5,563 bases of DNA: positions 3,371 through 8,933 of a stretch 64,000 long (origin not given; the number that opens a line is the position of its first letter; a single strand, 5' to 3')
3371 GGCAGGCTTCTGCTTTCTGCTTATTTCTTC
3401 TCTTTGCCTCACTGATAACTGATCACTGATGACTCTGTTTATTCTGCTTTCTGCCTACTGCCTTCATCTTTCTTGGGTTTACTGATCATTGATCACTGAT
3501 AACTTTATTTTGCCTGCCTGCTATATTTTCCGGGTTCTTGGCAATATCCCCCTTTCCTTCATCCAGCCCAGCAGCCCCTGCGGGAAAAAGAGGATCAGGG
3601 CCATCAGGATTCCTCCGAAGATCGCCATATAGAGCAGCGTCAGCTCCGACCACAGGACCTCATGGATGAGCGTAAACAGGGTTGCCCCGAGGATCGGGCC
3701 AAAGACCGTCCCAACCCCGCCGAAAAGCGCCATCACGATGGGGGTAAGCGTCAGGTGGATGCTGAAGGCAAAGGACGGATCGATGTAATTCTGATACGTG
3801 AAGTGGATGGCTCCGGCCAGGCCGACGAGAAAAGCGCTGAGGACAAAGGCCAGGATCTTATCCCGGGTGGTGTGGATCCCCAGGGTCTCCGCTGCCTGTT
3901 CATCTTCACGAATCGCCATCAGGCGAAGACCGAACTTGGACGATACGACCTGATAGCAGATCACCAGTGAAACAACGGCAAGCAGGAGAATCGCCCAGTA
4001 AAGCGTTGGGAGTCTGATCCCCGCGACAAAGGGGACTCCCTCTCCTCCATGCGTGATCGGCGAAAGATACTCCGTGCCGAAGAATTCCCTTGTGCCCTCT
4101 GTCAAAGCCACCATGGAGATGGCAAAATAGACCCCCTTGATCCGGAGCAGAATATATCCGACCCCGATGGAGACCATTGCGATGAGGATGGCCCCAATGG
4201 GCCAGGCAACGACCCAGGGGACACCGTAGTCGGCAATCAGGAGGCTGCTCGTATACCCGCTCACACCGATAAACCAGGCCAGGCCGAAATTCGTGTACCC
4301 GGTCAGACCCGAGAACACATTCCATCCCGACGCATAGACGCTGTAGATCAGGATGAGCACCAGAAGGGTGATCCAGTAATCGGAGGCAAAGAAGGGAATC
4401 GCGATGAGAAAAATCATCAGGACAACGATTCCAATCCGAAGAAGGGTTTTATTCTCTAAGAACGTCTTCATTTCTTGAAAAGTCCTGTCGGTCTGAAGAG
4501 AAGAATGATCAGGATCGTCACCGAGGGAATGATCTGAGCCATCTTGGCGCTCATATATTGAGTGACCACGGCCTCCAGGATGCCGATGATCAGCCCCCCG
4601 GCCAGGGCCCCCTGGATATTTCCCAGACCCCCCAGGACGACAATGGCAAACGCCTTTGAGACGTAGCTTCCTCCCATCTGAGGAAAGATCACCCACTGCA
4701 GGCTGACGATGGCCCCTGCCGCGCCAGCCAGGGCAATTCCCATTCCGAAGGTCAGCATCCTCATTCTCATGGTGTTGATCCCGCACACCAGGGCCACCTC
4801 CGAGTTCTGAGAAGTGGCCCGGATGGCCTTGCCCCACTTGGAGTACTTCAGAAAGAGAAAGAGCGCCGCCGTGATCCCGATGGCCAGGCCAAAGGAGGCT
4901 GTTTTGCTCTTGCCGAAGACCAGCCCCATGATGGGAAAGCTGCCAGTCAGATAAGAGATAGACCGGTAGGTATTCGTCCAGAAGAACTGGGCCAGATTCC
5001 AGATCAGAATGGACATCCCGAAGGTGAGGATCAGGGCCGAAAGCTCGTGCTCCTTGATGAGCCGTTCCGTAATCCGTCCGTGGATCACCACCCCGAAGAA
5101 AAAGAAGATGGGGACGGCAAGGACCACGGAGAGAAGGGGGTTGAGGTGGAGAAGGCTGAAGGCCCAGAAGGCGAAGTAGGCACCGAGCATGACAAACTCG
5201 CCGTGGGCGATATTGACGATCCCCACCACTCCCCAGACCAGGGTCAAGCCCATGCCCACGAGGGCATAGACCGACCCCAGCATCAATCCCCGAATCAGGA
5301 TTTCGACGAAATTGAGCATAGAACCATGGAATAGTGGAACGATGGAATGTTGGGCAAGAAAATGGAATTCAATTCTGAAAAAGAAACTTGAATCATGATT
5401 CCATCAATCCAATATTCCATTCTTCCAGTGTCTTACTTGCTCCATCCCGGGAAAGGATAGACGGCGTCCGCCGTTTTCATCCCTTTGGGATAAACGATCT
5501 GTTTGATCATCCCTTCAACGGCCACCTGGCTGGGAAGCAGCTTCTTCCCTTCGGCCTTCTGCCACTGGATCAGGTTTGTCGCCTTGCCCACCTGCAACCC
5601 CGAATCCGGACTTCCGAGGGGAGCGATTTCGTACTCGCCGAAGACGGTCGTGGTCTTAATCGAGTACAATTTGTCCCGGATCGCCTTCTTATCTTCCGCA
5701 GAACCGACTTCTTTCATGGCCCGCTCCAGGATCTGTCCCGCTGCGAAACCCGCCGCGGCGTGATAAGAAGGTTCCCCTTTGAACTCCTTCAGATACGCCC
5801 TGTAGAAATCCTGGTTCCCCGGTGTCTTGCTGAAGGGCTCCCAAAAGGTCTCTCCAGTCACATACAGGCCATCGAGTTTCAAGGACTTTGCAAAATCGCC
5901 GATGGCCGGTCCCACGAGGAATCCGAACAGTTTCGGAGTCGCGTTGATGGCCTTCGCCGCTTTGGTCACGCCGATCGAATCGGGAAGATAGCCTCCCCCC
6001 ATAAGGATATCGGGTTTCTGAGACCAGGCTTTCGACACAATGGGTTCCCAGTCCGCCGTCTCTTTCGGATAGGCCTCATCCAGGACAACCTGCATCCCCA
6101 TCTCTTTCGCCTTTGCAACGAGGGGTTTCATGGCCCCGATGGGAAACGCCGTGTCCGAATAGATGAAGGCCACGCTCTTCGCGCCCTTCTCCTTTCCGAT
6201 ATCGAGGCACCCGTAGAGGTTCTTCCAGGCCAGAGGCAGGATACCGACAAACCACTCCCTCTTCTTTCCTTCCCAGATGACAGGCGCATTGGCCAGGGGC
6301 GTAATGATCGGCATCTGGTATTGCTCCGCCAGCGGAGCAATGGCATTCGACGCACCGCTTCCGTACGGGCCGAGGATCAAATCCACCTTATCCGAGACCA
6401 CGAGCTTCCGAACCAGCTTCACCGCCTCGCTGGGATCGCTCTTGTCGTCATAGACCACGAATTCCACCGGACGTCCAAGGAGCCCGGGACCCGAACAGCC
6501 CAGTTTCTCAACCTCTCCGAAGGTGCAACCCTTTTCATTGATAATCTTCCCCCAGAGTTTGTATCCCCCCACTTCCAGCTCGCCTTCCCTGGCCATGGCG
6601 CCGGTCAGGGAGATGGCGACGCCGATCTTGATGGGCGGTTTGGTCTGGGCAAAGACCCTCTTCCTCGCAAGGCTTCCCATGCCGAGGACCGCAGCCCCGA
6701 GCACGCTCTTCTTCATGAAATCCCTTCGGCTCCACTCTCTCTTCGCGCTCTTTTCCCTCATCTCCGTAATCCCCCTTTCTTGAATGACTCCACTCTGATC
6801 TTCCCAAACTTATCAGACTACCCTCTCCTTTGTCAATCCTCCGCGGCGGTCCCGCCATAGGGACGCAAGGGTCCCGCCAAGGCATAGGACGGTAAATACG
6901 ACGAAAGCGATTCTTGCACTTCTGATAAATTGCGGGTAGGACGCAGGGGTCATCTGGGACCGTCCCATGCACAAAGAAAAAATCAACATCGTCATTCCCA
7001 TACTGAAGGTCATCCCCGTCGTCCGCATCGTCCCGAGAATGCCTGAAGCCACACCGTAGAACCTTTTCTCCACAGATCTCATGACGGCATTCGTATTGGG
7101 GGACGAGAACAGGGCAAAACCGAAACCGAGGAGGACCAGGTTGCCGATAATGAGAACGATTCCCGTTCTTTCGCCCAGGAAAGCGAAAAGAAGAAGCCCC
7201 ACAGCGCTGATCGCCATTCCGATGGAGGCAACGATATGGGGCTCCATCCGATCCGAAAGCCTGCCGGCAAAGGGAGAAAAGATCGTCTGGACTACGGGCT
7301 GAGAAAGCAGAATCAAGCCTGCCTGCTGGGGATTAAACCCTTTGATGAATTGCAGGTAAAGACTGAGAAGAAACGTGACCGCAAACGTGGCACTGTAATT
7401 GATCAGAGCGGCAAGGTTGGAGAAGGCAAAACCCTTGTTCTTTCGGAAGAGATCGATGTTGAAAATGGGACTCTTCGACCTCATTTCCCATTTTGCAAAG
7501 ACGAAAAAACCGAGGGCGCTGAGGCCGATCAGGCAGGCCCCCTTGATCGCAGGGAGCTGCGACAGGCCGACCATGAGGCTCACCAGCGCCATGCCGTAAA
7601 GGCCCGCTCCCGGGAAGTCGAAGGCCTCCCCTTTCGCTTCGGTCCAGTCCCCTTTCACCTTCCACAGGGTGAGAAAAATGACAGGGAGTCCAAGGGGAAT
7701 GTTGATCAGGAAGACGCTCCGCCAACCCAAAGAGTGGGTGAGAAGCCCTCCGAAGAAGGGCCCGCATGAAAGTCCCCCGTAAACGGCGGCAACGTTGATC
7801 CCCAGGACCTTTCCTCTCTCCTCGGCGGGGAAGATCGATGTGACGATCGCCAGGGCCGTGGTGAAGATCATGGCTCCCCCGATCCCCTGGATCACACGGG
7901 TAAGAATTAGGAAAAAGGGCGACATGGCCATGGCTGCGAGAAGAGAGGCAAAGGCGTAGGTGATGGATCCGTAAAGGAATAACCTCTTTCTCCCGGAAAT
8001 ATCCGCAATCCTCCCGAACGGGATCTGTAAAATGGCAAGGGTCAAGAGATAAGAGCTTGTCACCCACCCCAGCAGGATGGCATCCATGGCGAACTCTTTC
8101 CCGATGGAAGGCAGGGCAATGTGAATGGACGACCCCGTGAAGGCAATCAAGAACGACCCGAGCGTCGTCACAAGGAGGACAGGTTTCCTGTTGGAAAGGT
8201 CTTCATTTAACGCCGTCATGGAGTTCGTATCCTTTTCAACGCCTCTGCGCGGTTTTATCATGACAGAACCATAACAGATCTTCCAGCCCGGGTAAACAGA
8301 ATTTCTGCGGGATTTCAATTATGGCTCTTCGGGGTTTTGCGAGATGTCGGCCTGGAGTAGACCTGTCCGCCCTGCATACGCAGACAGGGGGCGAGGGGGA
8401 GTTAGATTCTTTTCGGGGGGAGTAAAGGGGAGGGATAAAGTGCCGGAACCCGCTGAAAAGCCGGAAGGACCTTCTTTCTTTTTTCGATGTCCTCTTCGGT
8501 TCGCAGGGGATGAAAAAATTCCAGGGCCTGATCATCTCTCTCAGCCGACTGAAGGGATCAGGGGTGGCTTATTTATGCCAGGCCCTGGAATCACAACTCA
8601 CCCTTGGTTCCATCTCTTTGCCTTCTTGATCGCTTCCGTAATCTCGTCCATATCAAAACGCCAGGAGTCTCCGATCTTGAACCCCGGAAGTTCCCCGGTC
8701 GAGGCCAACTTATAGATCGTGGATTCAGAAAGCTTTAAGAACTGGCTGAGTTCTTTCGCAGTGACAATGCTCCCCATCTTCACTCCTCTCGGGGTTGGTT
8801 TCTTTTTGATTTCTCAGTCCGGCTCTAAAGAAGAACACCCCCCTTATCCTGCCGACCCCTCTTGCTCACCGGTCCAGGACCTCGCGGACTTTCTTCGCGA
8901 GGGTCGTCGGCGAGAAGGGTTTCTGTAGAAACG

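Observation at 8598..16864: Candidate autoinducing-peptide circuit: sigma54 activator, Sec-leader/pentapeptide micro-gene, orphan OppA-like binding protein and kinase relay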

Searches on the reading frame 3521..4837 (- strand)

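Call 28: search_protein_families(library=pfam, proteins=[window:3521-4837:-], max_evalue=0.001)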
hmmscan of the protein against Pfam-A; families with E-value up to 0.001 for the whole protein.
window:3521-4837:- (438 aa): 1 family
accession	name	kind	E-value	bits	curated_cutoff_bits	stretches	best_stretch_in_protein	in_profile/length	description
PF02653.21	BPD_transp_2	-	2.9e-31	109.1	26.8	1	156-413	3-267/269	Branched-chain amino acid transport system / permease component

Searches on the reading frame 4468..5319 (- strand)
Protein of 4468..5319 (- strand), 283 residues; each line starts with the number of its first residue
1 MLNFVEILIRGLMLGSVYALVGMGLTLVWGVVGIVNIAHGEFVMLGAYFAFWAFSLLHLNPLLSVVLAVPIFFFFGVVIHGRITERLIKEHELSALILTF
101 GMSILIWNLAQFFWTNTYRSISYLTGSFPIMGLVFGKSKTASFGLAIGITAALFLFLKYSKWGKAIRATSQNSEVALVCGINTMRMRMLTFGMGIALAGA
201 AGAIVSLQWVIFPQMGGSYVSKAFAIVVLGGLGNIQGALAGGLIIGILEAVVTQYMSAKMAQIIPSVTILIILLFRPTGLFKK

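Call 28: search_protein_families(library=pfam, proteins=[window:4468-5319:-], max_evalue=0.001)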
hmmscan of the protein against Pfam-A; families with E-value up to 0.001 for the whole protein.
window:4468-5319:- (283 aa): 1 family
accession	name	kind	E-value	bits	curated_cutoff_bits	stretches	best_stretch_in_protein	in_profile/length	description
PF02653.21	BPD_transp_2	-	1.9e-41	142.4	26.8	1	8-273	2-269/269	Branched-chain amino acid transport system / permease component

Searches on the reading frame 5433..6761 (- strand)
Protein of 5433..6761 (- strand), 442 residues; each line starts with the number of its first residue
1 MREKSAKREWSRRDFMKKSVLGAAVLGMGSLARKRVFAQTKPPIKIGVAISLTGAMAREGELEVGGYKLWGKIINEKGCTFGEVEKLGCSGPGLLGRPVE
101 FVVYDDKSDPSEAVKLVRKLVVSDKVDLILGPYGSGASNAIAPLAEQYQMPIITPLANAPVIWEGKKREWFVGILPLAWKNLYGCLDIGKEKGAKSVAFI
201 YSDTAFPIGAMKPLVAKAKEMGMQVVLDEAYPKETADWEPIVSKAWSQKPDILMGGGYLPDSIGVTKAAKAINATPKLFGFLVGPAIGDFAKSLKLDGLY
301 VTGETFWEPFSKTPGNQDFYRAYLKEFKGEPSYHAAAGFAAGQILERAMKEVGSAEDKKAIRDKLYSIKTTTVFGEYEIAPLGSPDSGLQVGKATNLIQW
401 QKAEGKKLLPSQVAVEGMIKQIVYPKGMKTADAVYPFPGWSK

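Call 28: search_protein_families(library=pfam, proteins=[window:5433-6761:-], max_evalue=0.001)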
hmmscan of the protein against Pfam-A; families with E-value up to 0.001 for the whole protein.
window:5433-6761:- (442 aa): 3 families
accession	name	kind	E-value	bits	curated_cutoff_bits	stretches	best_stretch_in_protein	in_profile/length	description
PF13458.12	Peripla_BP_6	-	1.9e-59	202.5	31.7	1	43-379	1-322/343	Periplasmic binding protein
PF01094.35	ANF_receptor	-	1.8e-17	63.9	25.4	1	93-353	18-294/353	Receptor family ligand binding region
PF13433.12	Peripla_BP_5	-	4.2e-17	62.7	27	1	44-254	1-193/363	Periplasmic binding protein domain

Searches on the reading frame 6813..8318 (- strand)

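Call 3: search_protein_families(library=pfam, proteins=[window:6813-8318:-])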
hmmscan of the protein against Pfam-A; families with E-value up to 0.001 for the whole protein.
window:6813-8318:- (501 aa): 3 families
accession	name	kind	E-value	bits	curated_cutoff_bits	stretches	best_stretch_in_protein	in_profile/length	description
PF07690.21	MFS_1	-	3.2e-52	178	33.4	2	52-275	2-220/347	Major Facilitator Superfamily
PF05977.19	MFS_3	-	1.7e-06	27.2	27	1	88-222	52-190/524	Transmembrane secretion effector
PF12832.13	MFS_1_like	-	1.5e-05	24.7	25.2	0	317-416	21-87/373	MFS_1 like family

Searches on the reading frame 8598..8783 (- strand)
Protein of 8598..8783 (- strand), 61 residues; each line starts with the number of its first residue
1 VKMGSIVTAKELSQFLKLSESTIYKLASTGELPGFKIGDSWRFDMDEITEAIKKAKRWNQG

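Call 3: search_protein_families(library=pfam, proteins=[window:8598-8783:-])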
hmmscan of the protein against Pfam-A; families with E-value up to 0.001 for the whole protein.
window:8598-8783:- (61 aa): 1 family
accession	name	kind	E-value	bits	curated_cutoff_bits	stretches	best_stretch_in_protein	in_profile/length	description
PF12728.13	HTH_17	-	2.2e-12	47.5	27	1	8-54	3-49/51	Helix-turn-helix domain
